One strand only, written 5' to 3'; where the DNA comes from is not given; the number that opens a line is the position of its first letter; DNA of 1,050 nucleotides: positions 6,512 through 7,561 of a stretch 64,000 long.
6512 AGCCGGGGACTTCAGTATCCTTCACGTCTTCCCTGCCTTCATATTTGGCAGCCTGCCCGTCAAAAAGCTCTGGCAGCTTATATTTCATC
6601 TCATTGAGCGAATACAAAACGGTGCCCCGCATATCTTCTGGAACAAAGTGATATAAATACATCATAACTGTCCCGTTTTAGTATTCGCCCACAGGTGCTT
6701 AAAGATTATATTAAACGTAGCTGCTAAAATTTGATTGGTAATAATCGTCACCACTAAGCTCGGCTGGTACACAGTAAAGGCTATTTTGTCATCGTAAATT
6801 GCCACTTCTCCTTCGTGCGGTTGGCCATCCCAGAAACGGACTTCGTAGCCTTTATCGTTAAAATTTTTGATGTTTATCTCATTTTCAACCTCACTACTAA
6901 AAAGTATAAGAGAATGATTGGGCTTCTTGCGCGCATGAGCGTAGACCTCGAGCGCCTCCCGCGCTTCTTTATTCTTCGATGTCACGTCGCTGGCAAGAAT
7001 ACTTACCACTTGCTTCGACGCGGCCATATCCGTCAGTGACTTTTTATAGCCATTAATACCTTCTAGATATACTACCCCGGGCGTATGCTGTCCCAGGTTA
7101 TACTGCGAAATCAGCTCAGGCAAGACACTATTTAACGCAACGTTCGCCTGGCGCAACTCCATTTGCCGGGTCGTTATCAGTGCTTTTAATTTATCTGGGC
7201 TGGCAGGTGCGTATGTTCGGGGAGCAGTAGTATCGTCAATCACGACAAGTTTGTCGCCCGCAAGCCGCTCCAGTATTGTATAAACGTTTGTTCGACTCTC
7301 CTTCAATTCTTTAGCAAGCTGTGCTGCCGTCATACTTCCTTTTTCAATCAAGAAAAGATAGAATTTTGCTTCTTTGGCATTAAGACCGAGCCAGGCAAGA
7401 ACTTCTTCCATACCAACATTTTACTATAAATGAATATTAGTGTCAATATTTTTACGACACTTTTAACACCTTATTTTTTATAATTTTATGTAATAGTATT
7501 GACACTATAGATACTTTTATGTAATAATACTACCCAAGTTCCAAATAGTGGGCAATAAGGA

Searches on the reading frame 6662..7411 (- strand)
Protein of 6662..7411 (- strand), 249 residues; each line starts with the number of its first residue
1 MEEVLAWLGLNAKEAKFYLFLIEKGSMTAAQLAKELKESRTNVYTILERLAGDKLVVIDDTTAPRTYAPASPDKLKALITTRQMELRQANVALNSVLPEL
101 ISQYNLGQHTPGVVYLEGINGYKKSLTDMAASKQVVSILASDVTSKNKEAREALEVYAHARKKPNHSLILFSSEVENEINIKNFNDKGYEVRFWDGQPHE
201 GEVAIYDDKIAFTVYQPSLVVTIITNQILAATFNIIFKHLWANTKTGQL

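Call 3: search_protein_families(library=pfam, proteins=[window:6662-7411:-], max_evalue=0.1)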
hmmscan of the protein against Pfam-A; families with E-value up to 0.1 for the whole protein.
window:6662-7411:- (249 aa): 10 families
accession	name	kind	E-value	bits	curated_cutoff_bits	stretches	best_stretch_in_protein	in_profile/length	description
PF01978.25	TrmB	-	2.7e-12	46.8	25.6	1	6-72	2-67/68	Sugar-specific transcriptional regulator TrmB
PF08100.18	Dimerisation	-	0.002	18.3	25.6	1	23-68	37-82/93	O-methyltransferase dimerisation domain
PF02002.24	TFIIE_alpha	-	0.0082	16.4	22.9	1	19-58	20-59/105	TFIIE alpha subunit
PF21476.4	PF0610-like_N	-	0.011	16.4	33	1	20-51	9-39/50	PF0610-like, N-terminal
PF12840.13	HTH_20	-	0.012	16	27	1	17-56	9-48/51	Helix-turn-helix domain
PF02796.21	HTH_7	-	0.022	15.3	23.8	1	21-48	17-43/45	Helix-turn-helix domain of resolvase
PF03965.22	Penicillinase_R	-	0.033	15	22.6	1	13-73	4-68/115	Penicillinase repressor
PF12802.13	MarR_2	-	0.055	14.1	27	1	20-57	13-51/61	MarR family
PF03551.20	PadR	-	0.092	13.2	27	0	21-63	4-54/75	Transcriptional regulator PadR-like family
PF08279.18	HTH_11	-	0.099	13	25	0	18-50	6-39/55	HTH domain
